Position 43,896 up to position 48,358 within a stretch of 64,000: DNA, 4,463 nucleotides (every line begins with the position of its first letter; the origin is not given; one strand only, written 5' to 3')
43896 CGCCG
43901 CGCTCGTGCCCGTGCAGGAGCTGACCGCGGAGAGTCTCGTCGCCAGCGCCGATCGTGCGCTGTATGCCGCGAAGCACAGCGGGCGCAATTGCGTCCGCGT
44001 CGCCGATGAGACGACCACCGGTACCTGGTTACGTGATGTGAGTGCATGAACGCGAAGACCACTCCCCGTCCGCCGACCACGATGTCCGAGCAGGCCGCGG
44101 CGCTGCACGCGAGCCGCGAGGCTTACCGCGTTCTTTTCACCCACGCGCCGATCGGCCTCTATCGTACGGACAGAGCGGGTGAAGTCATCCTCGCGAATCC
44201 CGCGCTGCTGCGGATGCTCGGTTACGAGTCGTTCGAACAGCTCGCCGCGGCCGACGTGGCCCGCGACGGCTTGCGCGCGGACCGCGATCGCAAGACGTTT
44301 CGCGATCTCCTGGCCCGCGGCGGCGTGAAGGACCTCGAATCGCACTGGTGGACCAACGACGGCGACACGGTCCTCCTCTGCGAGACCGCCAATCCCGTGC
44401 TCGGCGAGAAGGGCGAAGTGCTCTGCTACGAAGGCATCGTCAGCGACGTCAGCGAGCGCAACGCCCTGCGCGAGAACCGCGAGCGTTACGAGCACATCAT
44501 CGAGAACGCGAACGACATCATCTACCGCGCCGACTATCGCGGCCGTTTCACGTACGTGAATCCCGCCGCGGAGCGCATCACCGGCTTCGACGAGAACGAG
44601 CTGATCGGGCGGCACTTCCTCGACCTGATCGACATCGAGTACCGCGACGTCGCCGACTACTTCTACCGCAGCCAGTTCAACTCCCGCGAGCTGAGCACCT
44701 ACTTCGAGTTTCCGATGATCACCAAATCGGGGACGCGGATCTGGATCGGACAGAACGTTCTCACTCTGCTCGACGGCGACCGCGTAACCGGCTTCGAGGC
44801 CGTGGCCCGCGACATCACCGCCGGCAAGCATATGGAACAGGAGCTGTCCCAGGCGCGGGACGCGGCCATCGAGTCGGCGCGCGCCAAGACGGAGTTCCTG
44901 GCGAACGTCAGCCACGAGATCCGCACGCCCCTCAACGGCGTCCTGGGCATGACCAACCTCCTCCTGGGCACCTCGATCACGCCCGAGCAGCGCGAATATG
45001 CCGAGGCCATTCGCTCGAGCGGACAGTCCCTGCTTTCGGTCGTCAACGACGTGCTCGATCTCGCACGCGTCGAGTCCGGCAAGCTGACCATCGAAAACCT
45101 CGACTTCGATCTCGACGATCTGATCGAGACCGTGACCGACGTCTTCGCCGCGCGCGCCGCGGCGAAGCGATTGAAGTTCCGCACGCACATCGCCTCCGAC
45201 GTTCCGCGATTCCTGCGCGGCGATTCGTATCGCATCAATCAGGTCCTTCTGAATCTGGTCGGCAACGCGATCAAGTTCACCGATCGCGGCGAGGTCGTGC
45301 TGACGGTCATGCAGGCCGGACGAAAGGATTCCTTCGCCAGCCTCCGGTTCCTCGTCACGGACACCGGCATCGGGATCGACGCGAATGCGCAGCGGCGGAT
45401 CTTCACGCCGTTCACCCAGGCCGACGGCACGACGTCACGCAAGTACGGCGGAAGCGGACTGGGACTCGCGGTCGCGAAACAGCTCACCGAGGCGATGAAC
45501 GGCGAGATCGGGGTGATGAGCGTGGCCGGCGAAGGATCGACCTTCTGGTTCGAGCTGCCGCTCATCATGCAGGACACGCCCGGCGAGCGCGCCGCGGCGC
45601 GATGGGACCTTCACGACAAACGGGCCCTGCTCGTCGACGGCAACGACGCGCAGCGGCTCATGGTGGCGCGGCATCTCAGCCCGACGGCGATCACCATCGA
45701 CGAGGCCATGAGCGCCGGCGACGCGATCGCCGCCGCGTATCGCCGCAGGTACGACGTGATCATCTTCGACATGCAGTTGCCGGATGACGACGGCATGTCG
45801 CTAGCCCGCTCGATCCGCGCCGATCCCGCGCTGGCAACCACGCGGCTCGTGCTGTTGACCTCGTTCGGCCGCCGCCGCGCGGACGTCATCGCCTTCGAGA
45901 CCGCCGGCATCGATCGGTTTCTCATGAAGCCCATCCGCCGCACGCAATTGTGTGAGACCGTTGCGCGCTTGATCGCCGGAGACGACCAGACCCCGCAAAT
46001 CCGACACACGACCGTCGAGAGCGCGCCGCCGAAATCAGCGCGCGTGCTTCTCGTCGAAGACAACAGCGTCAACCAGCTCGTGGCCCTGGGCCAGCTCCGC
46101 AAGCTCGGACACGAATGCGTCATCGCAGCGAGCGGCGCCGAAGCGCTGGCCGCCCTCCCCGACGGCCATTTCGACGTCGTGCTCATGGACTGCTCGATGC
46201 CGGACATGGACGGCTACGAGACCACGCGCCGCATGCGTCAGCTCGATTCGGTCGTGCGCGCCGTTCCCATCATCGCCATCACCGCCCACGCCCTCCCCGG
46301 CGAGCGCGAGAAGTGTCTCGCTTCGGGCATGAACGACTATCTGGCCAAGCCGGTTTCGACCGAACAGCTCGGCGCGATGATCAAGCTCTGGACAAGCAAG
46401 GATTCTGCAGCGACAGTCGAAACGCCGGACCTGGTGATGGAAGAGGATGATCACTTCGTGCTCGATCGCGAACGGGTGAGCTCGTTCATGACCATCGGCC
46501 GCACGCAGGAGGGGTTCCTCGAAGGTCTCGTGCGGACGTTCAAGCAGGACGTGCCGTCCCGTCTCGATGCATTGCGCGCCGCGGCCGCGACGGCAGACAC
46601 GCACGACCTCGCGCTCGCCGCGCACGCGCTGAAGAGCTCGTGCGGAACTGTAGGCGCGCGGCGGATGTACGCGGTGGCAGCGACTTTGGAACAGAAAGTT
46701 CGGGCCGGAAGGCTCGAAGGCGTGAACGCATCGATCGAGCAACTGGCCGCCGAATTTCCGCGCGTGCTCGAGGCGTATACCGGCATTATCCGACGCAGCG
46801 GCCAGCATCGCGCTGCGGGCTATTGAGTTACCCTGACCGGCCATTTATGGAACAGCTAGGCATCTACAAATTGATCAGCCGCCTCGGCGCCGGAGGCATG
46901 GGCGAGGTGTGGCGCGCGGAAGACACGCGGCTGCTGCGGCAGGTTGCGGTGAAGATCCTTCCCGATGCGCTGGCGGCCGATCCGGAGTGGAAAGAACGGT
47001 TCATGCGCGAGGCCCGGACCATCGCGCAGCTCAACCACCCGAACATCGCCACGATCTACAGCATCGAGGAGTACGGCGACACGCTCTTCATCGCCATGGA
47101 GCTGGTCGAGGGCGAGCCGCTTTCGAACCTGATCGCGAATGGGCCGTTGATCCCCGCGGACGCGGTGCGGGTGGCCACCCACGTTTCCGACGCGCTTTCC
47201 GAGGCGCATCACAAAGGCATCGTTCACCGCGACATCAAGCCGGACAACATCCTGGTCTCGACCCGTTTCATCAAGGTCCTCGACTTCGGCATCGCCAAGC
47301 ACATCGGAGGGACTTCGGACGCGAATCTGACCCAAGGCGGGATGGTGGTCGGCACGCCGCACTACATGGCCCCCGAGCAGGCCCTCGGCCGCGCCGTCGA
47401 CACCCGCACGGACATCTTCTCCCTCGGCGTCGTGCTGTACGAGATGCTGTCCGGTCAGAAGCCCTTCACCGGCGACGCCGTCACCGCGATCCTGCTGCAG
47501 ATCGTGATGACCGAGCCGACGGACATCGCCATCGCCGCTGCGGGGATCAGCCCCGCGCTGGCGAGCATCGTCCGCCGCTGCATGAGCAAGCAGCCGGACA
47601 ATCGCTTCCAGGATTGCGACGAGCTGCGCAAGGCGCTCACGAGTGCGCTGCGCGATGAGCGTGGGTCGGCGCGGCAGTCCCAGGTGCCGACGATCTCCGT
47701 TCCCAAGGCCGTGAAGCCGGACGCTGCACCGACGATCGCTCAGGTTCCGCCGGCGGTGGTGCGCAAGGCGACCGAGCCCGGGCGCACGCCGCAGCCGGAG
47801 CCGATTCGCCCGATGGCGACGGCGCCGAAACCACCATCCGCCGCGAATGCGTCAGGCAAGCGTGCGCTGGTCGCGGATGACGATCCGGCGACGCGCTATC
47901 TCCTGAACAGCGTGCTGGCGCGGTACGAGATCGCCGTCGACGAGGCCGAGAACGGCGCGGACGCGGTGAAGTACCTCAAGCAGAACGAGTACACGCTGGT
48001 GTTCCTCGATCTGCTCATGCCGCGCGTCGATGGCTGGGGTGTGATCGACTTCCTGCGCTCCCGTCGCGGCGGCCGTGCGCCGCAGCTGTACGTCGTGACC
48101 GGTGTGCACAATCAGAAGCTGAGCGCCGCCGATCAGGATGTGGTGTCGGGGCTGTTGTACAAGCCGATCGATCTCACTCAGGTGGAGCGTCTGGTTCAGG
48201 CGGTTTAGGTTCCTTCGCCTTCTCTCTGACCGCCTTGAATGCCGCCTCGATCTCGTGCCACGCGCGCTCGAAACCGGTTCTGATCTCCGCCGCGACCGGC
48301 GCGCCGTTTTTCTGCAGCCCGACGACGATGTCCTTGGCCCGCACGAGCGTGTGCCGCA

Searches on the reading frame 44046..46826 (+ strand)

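Call 9: search_protein_families(library=pfam, proteins=[window:44046-46826:+], max_evalue=0.001)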
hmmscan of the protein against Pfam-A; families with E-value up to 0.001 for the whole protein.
window:44046-46826:+ (926 aa): 10 families
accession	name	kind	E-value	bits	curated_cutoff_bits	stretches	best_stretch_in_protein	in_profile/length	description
PF00072.30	Response_reg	-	3.3e-43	146.8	30.2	2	667-779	1-110/111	Response regulator receiver domain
PF02518.31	HATPase_c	-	2.8e-27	95.8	26.4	1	392-506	1-109/111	Histidine kinase-, DNA gyrase B-, and HSP90-like ATPase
PF00989.32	PAS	-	1.5e-22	80.2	22.6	2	146-257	1-113/113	PAS fold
PF00512.31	HisKA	-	3.2e-21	75.6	26.9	1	280-345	1-66/66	His Kinase A (phospho-acceptor) domain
PF13188.13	PAS_8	-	1.4e-18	66.5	21.8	2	146-200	1-55/65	PAS domain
PF13426.13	PAS_9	-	1.7e-17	64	27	2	165-259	10-103/103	PAS domain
PF01627.28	Hpt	-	4.6e-15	56.1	24.6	1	828-908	2-82/84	Hpt domain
PF08448.16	PAS_4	-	9.1e-11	42.4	23.1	1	153-258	2-106/110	PAS fold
PF08447.18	PAS_3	-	6.4e-10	39.6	25.6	1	169-236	2-70/89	PAS fold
PF23198.2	PDE8A_N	-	2e-07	31.5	29.6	0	664-756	9-102/147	PDE8A-like, N-terminal domain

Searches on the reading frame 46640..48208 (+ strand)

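Call 9: search_protein_families(library=pfam, proteins=[window:46640-48208:+], max_evalue=0.001)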
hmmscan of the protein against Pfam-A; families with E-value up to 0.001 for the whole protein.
window:46640-48208:+ (522 aa): 5 families
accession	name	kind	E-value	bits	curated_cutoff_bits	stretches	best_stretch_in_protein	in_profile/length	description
PF00069.31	Pkinase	-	7.4e-51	173.5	31.7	1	76-324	1-253/263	Protein kinase domain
PF07714.23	PK_Tyr_Ser-Thr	-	6.2e-37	127.7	23.1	1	78-323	3-249/258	Protein tyrosine and serine/threonine kinase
PF00072.30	Response_reg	-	1.9e-15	57.5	30.2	1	410-517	2-108/111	Response regulator receiver domain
PF01636.29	APH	-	6.6e-06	26.5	23.2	0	178-219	154-197/239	Phosphotransferase enzyme family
PF03109.22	ABC1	-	6.1e-05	22.7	22.9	1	119-224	118-219/244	ABC1 atypical kinase-like domain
